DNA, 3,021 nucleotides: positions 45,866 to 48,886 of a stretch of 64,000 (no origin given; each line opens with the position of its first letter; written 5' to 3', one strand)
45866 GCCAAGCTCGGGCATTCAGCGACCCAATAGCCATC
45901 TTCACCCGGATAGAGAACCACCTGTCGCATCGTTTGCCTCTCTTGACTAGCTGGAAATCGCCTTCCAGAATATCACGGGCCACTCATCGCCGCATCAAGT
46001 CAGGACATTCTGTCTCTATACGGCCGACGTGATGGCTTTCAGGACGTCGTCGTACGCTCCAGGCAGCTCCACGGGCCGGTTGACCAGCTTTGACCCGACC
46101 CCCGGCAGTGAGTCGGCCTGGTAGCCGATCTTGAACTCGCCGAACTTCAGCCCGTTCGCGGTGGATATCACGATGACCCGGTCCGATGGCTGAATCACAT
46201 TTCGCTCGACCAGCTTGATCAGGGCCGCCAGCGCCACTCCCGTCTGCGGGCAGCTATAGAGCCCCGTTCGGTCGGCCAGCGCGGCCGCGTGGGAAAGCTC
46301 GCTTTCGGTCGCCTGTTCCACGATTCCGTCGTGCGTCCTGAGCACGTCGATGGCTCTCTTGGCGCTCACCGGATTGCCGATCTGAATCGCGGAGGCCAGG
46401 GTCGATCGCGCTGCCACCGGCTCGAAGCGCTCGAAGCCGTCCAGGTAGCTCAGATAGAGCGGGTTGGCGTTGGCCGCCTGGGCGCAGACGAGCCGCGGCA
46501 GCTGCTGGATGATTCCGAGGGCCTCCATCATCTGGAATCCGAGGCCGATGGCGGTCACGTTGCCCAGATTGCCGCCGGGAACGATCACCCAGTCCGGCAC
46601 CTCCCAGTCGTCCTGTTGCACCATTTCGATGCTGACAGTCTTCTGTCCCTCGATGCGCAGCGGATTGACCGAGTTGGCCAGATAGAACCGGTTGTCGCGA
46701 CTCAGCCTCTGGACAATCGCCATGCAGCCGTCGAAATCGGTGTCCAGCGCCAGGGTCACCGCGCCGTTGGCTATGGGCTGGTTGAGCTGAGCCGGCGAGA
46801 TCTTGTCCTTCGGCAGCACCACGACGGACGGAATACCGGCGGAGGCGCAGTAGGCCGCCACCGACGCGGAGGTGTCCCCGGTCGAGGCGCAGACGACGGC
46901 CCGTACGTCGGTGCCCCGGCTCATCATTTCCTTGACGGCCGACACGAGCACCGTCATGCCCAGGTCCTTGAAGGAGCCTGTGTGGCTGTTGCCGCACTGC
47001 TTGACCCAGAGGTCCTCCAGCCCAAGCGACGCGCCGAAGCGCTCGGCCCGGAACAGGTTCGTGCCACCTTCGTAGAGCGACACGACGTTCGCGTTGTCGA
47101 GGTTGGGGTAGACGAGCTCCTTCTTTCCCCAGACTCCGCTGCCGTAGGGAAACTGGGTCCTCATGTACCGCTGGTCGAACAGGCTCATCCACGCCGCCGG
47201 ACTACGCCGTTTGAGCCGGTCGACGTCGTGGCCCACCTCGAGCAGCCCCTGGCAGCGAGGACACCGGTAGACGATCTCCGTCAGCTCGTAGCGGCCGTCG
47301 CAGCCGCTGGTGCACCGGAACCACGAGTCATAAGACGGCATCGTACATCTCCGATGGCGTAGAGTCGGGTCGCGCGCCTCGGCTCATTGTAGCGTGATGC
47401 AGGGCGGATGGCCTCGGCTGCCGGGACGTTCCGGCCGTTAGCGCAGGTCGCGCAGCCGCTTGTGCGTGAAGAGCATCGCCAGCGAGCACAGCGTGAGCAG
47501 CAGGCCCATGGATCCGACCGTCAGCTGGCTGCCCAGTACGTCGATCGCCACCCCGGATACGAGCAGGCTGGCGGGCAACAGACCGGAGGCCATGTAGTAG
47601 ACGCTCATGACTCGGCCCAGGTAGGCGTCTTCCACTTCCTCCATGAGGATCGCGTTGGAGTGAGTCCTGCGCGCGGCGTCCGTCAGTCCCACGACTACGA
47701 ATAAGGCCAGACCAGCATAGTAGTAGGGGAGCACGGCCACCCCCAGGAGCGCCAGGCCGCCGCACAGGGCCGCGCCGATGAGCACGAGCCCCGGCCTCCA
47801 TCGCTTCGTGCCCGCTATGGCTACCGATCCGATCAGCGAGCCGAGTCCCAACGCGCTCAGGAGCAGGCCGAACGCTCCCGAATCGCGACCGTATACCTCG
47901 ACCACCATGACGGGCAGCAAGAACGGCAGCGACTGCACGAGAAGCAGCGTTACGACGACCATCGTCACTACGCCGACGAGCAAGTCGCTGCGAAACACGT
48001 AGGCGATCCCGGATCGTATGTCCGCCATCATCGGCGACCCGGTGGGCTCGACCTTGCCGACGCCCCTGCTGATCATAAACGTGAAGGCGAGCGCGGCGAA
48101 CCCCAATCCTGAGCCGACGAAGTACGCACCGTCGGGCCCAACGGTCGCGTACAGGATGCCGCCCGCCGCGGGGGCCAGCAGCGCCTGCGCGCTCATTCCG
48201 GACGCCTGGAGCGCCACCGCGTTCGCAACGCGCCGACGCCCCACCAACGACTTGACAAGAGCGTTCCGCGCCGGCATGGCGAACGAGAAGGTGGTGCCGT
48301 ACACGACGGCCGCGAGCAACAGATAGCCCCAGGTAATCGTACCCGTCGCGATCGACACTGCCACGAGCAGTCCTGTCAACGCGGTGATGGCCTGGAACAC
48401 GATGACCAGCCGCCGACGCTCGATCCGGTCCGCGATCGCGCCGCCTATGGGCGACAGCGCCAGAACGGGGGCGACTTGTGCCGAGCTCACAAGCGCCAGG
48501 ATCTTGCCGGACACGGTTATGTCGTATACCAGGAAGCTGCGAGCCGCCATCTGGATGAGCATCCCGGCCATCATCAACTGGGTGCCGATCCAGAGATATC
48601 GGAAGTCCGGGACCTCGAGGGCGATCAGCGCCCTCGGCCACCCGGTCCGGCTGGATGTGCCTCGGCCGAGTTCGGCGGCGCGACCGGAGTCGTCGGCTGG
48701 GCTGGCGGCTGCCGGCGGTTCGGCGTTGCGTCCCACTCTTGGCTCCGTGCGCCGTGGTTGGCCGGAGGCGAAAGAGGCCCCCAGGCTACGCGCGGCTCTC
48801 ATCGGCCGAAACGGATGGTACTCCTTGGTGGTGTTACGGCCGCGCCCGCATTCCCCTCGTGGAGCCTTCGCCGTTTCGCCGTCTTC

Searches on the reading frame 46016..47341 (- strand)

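Call 51: search_protein_families(library=pfam, proteins=[window:46016-47341:-], max_evalue=0.001)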
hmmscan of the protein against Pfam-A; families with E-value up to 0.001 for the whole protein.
window:46016-47341:- (441 aa): 1 family
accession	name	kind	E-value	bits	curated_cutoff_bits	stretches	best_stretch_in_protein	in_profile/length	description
PF00291.31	PALP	-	1e-58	199.5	35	1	87-394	1-294/295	Pyridoxal-phosphate dependent enzyme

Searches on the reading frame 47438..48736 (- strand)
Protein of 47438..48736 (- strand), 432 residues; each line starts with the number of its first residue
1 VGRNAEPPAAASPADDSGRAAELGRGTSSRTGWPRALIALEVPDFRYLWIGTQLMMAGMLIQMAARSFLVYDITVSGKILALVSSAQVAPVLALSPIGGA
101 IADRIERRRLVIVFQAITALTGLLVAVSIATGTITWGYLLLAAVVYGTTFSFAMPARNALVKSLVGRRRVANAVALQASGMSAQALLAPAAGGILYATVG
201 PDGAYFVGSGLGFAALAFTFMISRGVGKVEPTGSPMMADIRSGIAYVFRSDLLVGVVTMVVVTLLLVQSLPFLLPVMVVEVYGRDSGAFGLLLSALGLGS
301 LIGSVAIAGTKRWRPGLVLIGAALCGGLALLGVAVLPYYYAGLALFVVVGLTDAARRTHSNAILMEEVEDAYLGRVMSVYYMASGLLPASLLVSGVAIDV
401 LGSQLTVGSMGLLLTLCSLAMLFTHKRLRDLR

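Call 51: search_protein_families(library=pfam, proteins=[window:47438-48736:-], max_evalue=0.001)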
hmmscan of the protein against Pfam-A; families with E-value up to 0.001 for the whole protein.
window:47438-48736:- (432 aa): 2 families
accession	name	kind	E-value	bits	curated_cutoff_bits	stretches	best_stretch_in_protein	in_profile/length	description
PF05977.19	MFS_3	-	1.4e-32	113.3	27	1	40-423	7-392/524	Transmembrane secretion effector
PF07690.21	MFS_1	-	3.6e-29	102.2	33.4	1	48-387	1-342/347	Major Facilitator Superfamily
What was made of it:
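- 47438..48736 (-): MFS_3 transporter gene. The likely start is GTG 48736, with a GGAG ribosome-binding site at 48743-48746. Pfam PF05977/PF07690 (call 51).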
